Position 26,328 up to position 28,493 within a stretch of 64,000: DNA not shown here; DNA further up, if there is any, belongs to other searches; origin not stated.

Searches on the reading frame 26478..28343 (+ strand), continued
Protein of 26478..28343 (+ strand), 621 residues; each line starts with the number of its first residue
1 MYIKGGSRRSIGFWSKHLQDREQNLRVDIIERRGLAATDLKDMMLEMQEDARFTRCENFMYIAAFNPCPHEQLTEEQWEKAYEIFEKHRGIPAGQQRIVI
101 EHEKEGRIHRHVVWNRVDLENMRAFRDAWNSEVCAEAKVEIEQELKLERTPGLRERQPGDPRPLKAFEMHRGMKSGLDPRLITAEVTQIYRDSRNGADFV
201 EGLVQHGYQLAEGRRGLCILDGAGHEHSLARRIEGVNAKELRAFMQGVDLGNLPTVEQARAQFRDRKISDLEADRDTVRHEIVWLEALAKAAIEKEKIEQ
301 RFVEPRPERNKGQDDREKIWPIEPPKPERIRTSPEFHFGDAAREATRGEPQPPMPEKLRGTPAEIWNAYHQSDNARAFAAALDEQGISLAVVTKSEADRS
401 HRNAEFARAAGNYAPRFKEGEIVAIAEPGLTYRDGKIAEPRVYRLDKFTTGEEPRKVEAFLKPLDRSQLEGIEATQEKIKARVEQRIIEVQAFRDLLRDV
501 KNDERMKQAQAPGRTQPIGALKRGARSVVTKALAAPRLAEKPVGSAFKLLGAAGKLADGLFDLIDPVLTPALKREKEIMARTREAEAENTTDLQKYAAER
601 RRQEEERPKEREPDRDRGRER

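Call 29: find_encoding_contigs(protein=P0021, flank=10000, max_places=2)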
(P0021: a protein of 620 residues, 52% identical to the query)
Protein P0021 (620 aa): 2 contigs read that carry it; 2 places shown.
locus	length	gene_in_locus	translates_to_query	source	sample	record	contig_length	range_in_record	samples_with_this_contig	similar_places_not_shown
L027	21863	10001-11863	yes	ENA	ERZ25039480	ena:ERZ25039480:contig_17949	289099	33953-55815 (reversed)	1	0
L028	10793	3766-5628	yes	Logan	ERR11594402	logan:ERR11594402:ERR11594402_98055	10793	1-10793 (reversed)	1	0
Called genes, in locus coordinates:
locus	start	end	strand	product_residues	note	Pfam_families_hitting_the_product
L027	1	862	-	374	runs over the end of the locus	PF00589:Phage_integrase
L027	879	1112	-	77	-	PF12728:HTH_17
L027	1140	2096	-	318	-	PF13154:DUF3991, PF13155:Toprim_2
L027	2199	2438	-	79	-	-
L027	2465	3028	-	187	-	-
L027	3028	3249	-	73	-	-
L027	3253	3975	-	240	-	-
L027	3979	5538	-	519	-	PF02534:T4SS-DNA_transf, PF10412:TrwB_AAD_bind, PF12696:TraG-D_C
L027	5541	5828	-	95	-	-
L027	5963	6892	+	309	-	PF00486:Trans_reg_C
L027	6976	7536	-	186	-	-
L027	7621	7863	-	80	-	-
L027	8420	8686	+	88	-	-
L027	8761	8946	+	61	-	-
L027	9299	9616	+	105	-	PF21983:NikA-like (weak)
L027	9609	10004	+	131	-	PF21983:NikA-like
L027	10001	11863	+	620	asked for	PF03432:Relaxase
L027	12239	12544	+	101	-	-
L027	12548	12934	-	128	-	-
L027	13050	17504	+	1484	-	PF20148:DUF6531, PF05593:RHS_repeat (weak), PF25023:TEN_YD-shell, PF05593:RHS_repeat, PF25023:TEN_YD-shell, PF05593:RHS_repeat, PF25023:TEN_YD-shell (weak)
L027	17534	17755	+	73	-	-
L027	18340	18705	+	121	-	-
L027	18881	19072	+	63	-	-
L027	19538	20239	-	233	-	-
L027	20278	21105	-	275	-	-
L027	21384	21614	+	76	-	PF13560:HTH_31 (weak), PF13443:HTH_26 (weak)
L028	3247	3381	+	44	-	PF21983:NikA-like (weak)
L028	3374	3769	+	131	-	PF21983:NikA-like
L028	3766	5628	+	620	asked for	PF03432:Relaxase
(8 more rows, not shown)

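Call 48: search_protein_families(library=ncbifam, proteins=[window:26478-28340:+], max_evalue=0.01)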
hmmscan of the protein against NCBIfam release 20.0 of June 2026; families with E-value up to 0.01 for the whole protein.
window:26478-28340:+ (621 aa): 2 families
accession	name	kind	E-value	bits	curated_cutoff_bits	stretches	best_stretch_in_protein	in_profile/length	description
NF041893.1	TraI_MobP_relax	equivalog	9.7e-08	31.4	250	1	69-223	80-239/502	TraI/MobA(P) family conjugative relaxase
NF041325.1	Bacteroid_MobB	subfamily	0.00026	20.1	400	1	57-151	63-155/420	conjugal transfer protein MobB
